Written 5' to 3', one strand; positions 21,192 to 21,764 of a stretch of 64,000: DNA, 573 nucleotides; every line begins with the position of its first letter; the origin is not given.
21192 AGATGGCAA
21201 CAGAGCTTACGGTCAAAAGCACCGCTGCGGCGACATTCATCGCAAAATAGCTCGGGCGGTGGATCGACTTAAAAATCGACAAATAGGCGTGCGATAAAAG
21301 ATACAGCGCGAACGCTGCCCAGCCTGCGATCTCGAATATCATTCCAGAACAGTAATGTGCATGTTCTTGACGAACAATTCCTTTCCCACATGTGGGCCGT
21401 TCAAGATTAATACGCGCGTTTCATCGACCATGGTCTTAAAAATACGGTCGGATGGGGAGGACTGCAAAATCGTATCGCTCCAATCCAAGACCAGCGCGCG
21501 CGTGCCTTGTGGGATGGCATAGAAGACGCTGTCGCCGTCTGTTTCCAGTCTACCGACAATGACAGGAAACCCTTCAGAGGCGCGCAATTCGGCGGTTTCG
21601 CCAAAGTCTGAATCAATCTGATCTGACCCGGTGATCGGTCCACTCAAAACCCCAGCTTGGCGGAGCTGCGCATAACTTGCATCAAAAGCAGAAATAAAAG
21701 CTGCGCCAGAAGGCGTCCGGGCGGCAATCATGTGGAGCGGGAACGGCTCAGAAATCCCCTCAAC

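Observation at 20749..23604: Uncharacterised three-gene operon: CorA-like protein, extended binding protein, duplicated CBU_0592-like membrane protein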

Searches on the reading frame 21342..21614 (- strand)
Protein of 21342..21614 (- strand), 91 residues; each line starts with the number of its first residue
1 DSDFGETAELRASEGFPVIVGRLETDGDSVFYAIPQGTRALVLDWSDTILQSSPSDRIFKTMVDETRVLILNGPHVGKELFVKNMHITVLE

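Call 86: search_solved_structures(query=A5, max_evalue=10, show_alignments=3)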
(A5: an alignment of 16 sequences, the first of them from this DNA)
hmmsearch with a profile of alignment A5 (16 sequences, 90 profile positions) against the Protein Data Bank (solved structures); distinct sequences matched with E-value up to 10: 4.
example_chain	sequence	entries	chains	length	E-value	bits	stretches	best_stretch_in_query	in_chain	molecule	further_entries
6b82_A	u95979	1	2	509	0.055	16.6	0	56-85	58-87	Cytochrome P450, family 17, subfamily A, polypeptide 1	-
9ygm_LB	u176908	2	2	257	0.44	13.7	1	2-49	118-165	60S ribosomal protein uL2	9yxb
8f5g_A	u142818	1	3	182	1.2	12.3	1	52-84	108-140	Transcription termination/antitermination protein NusG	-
6wpx_A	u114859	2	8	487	1.5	12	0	5-48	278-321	BlEst2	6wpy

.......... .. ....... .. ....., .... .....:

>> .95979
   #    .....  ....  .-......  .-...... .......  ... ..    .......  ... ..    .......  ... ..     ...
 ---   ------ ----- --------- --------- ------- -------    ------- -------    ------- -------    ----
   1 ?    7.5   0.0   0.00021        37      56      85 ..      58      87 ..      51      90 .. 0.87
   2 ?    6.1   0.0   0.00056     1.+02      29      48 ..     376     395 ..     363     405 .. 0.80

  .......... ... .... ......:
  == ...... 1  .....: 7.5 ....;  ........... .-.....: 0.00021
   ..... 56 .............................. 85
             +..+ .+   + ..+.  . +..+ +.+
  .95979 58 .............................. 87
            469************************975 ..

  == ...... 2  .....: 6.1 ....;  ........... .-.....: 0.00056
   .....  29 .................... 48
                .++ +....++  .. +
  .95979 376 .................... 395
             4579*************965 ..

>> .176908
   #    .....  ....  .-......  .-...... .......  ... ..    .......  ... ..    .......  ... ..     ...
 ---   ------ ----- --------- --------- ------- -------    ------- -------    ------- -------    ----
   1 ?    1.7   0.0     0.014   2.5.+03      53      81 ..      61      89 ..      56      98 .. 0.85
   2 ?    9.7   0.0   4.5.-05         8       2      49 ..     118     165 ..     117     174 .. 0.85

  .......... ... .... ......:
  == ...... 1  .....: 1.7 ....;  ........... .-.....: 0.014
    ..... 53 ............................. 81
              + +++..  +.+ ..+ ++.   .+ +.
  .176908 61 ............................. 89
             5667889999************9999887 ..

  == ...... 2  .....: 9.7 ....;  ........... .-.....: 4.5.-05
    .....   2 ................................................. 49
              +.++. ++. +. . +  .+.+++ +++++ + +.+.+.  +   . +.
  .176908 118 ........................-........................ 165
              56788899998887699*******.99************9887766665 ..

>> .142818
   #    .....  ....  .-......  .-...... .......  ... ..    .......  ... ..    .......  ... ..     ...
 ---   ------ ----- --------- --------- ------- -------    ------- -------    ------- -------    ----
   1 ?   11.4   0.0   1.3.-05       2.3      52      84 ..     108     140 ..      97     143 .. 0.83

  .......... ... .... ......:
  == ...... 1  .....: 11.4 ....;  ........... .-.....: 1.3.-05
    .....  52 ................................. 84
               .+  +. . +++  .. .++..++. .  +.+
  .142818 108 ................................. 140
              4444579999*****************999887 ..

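Call 87: search_protein_families(library=pfam, alignment_id=A5, max_evalue=10)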
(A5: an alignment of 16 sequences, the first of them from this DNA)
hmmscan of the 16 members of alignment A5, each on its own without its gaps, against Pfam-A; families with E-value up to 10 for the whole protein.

A. member 1, seq(91 aa): 0 families

B. families by the number of members that match (of 16 scanned): 1 family
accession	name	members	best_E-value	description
PF17574.7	TA_inhibitor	1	0.15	Inhibitor of toxin/antitoxin system (Gp4.5)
